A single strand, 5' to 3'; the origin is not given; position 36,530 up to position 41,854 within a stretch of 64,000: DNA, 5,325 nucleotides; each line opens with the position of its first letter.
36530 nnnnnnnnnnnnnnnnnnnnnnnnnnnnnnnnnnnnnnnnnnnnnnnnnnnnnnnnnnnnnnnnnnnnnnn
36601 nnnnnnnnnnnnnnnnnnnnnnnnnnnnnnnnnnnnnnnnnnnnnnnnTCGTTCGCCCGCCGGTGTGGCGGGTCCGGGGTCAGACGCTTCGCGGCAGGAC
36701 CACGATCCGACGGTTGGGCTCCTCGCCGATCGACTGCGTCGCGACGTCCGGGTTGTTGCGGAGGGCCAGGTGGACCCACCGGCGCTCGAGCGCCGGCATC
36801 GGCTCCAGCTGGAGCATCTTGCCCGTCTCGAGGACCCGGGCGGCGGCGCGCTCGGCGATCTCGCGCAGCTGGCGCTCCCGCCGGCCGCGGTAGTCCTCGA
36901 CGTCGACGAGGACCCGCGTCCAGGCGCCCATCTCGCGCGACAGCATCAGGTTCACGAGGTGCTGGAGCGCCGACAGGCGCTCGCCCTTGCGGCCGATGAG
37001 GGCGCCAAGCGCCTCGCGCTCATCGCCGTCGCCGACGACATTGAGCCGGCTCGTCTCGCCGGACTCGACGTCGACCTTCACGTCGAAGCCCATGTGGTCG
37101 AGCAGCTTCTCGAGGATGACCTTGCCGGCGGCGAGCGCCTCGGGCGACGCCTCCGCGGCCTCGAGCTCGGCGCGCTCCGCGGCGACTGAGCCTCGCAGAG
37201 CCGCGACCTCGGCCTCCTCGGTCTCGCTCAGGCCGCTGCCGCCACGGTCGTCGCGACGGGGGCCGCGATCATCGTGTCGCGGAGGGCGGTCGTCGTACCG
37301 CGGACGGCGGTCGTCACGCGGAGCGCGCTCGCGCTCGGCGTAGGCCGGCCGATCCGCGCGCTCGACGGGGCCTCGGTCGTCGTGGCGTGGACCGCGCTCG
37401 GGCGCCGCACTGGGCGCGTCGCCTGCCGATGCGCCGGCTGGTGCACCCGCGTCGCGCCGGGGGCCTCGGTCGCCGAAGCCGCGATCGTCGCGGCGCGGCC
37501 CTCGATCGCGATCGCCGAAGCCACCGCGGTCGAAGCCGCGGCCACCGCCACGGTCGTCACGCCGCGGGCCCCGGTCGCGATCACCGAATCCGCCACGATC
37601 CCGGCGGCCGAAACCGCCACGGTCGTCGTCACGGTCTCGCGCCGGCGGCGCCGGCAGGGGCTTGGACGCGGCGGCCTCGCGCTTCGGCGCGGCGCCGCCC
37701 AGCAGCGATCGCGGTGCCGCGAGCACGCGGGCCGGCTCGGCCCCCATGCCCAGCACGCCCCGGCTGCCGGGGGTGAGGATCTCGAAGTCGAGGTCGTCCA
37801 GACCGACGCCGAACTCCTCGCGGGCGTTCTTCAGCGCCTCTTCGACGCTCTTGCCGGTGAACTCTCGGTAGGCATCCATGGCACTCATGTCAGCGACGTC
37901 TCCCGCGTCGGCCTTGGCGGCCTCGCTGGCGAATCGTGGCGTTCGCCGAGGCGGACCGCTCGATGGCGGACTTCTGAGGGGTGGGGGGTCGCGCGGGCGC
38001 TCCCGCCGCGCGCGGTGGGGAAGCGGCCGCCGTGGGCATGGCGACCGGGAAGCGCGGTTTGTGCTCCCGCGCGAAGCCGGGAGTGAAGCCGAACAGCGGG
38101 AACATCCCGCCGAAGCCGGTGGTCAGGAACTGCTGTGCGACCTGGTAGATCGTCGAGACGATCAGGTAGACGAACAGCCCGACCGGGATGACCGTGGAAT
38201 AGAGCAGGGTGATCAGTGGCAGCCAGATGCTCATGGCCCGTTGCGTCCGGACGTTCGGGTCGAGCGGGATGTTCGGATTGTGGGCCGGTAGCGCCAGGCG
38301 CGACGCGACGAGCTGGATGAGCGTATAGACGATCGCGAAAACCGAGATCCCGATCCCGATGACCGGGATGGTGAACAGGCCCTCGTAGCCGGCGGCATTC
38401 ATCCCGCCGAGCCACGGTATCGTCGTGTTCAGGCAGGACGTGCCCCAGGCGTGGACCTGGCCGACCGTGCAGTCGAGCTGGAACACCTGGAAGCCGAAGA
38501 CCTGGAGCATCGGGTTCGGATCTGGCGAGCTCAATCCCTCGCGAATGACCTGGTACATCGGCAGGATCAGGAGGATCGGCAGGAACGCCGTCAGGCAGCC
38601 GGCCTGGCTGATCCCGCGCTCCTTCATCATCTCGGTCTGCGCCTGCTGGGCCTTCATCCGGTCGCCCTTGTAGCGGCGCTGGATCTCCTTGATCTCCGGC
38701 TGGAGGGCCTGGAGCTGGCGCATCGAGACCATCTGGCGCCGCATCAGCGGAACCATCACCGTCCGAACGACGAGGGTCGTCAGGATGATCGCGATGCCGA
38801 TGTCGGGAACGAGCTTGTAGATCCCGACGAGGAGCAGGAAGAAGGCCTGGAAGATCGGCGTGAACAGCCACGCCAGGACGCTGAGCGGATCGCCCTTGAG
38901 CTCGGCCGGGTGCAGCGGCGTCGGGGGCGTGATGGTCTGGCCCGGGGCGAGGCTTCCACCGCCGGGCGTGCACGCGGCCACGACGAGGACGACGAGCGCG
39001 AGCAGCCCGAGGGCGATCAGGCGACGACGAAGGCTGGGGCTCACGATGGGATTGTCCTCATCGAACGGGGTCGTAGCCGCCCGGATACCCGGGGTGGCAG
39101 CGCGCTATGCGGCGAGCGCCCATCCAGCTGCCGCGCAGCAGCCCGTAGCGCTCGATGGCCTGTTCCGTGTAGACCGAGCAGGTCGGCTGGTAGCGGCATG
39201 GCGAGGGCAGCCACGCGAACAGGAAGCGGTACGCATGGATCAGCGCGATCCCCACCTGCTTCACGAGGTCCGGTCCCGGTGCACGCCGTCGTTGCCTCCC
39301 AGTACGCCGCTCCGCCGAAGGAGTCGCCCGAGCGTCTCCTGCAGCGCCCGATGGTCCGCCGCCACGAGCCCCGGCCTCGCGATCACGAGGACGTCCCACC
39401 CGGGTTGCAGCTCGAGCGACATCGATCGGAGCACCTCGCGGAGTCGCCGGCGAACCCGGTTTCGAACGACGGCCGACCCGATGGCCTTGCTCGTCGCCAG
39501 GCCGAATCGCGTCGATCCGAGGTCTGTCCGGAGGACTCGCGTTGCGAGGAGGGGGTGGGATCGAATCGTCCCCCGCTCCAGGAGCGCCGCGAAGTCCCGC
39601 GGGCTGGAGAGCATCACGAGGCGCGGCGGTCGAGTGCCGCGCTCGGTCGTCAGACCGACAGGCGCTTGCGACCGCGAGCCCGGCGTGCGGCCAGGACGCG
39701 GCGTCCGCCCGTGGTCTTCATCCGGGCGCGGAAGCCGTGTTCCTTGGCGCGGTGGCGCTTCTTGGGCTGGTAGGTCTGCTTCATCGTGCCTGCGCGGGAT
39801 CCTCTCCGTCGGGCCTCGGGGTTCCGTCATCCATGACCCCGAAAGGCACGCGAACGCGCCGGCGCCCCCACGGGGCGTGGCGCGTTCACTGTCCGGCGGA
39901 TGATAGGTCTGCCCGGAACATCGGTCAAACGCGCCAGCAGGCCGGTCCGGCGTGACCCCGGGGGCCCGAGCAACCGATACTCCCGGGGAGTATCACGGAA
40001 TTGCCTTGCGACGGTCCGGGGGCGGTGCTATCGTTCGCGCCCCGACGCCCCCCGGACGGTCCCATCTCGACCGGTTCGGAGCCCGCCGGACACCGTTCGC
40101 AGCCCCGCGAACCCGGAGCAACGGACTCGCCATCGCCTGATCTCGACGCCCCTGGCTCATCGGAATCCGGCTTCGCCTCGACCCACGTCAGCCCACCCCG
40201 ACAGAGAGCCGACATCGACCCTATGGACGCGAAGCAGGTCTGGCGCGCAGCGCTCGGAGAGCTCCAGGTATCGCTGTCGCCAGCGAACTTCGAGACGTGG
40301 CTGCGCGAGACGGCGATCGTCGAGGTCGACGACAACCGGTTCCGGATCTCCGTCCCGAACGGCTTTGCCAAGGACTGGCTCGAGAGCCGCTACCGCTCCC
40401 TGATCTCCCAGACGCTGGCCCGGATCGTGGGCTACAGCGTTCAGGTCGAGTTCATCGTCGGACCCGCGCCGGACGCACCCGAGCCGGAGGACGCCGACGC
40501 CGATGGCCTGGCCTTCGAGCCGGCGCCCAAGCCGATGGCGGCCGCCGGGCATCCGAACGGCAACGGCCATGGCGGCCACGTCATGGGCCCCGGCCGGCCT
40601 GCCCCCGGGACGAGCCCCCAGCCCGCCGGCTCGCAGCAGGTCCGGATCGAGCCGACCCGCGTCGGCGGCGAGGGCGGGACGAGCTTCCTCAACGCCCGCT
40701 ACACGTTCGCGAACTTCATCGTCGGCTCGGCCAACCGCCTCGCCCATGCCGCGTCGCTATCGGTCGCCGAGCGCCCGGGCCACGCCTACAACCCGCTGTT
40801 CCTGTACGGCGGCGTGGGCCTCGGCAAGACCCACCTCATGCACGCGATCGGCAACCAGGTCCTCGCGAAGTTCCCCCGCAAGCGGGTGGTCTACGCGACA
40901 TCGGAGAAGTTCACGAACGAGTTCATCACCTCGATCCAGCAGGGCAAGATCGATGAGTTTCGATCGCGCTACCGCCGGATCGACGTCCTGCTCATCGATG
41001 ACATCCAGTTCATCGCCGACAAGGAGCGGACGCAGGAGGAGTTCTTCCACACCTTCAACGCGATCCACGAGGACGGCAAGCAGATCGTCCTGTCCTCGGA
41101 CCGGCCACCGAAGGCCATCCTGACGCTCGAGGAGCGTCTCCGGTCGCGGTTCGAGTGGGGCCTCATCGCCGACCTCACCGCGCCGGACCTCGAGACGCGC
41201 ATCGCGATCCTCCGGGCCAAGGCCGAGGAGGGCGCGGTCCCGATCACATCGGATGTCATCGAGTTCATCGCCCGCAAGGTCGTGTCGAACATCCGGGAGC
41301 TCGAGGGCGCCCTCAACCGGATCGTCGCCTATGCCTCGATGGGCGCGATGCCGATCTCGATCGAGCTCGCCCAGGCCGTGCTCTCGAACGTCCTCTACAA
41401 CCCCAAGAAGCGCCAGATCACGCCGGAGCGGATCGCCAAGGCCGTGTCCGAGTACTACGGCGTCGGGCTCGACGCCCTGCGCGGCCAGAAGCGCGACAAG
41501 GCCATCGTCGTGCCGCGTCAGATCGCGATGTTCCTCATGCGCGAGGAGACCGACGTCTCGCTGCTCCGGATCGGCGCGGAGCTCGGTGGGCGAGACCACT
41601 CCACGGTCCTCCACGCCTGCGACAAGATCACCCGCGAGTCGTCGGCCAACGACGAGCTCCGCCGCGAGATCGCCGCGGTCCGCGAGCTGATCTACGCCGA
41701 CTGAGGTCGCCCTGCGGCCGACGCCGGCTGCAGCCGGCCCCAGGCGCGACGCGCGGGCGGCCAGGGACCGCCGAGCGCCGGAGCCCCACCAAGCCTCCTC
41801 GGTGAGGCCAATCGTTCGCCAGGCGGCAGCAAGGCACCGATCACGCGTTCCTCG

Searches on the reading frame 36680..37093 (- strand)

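Call 20: search_protein_families(library=pfam, proteins=[window:36680-37093:-], max_evalue=0.001)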
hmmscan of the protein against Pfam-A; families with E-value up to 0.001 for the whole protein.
window:36680-37093:- (137 aa): 2 families
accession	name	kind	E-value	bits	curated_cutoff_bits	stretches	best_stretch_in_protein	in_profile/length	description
PF01424.28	R3H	-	2.4e-19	69.5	26.8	1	75-133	2-59/60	R3H domain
PF13083.13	KH_KhpA-B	-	6.1e-08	32.9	32.1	1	4-54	17-65/73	KhpA/KhpB, KH domain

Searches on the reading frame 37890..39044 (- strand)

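Call 20: search_protein_families(library=pfam, proteins=[window:37890-39044:-], max_evalue=0.001)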
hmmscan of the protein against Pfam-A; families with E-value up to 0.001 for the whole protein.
window:37890-39044:- (384 aa): 1 family
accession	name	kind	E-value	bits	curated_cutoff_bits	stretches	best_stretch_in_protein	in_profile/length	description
PF02096.25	60KD_IMP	-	1.4e-33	116.6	35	1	83-308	2-161/163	60Kd inner membrane protein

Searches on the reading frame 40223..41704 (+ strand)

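Call 68: search_protein_families(library=pfam, proteins=[window:40223-41704:+], max_evalue=0.001)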
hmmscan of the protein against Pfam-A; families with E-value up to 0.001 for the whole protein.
window:40223-41704:+ (493 aa): 8 families
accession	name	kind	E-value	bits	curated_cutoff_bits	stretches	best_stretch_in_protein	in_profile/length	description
PF00308.24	Bac_DnaA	-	5.7e-75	251.4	23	1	156-316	1-161/162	Bacterial DnaA ATPAse domain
PF08299.17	Bac_DnaA_C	-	2.1e-26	92.1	31.5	1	401-469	1-69/69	Bacterial dnaA protein helix-turn-helix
PF11638.13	DnaA_N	-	2.6e-15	56.3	24.6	1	5-65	2-63/65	DnaA N-terminal domain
PF01695.23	IstB_IS21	-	7e-10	39.2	24.1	1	191-294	94-194/238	IstB-like ATP binding protein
PF00004.35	AAA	-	1.3e-05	26.1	21.2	1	193-309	2-126/131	ATPase family associated with various cellular activities (AAA)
PF00910.28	RNA_helicase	-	0.00022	22.1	21.5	1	193-275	2-68/105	RNA helicase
PF13401.12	AAA_22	-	0.00031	21.5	27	0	192-283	8-109/130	AAA domain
PF01637.24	ATPase_2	-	0.00046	20.5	33.2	1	188-301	19-124/225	ATPase domain predominantly from Archaea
